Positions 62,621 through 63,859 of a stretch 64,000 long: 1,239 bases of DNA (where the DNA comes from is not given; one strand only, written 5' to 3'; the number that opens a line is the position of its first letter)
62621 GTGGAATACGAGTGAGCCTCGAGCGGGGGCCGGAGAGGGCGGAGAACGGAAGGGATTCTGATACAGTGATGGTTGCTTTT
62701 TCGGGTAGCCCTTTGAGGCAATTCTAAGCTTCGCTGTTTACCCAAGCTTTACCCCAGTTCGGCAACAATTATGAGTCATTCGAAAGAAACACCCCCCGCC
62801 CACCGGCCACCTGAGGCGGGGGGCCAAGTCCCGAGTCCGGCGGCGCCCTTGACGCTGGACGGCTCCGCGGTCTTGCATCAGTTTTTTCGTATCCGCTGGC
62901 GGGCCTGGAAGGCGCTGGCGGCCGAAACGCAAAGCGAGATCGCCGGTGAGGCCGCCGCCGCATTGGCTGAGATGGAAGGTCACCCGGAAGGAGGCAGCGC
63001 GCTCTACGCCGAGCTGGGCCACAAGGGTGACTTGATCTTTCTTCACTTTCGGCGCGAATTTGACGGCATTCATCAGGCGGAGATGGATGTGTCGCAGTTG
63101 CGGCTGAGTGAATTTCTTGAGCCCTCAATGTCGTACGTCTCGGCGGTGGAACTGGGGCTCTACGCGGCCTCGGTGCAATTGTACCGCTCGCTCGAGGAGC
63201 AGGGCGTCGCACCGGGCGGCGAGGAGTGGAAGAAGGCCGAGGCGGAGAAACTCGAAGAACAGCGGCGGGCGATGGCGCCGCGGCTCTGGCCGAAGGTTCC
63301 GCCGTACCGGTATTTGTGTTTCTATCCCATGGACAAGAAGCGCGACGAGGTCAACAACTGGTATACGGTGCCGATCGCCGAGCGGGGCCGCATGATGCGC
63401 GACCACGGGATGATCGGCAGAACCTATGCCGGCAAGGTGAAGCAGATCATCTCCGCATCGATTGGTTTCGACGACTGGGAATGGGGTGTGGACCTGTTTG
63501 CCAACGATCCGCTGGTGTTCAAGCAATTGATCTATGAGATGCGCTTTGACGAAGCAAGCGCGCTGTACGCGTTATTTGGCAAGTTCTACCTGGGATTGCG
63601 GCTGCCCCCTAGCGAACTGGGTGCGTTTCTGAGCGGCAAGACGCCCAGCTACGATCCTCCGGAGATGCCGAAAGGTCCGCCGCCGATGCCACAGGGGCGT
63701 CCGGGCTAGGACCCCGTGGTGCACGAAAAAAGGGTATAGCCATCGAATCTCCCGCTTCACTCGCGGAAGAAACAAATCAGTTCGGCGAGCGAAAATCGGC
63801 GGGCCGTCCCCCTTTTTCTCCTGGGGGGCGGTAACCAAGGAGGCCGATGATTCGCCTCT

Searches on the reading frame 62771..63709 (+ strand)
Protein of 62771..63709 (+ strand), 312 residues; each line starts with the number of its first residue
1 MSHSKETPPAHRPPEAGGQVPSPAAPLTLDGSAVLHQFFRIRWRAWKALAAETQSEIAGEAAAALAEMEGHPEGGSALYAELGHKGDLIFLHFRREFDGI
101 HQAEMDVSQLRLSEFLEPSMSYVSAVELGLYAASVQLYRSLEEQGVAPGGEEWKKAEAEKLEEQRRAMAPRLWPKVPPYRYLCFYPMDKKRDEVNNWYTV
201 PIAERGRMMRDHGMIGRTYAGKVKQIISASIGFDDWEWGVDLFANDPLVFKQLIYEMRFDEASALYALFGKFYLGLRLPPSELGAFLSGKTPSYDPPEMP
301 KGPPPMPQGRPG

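Call 42: find_encoding_contigs(protein=window:62771-63709:+, flank=10000, max_places=1)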
Protein window:62771-63709:+ (312 aa): 1 contig read that carries it; 1 place shown.
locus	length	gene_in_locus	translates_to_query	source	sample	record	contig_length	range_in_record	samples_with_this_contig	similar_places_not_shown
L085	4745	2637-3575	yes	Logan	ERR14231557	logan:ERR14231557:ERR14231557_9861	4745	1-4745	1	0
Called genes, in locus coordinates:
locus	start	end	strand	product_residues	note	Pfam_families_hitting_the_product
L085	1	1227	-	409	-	?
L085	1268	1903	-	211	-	PF01923:Cob_adeno_trans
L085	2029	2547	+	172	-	PF13577:SnoaL_4, PF12680:SnoaL_2, PF13474:SnoaL_3 (weak), PF14534:DUF4440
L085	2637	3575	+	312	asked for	PF06778:Chlor_dismutase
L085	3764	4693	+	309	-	-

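Call 58: search_protein_families(library=pfam, proteins=[window:62771-63709:+], max_evalue=0.0001)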
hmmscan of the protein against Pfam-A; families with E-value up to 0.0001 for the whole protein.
window:62771-63709:+ (312 aa): 1 family
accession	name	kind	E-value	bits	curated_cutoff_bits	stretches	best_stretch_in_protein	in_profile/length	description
PF06778.18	Chlor_dismutase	-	6.7e-55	186.1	25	1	56-277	3-188/189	Chlorite dismutase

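Call 75: find_encoding_contigs(protein=window:62771-63709:+, flank=10000, max_places=4)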
Protein window:62771-63709:+ (312 aa): 1 contig read that carries it; 1 place shown.
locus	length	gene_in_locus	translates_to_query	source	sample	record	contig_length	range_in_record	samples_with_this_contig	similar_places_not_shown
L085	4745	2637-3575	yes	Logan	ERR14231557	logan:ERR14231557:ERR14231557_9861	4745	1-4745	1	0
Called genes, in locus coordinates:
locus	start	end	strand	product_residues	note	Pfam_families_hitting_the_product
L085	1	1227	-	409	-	?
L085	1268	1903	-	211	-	PF01923:Cob_adeno_trans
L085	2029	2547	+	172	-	PF13577:SnoaL_4, PF12680:SnoaL_2, PF13474:SnoaL_3 (weak), PF14534:DUF4440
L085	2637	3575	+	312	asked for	PF06778:Chlor_dismutase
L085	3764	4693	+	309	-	-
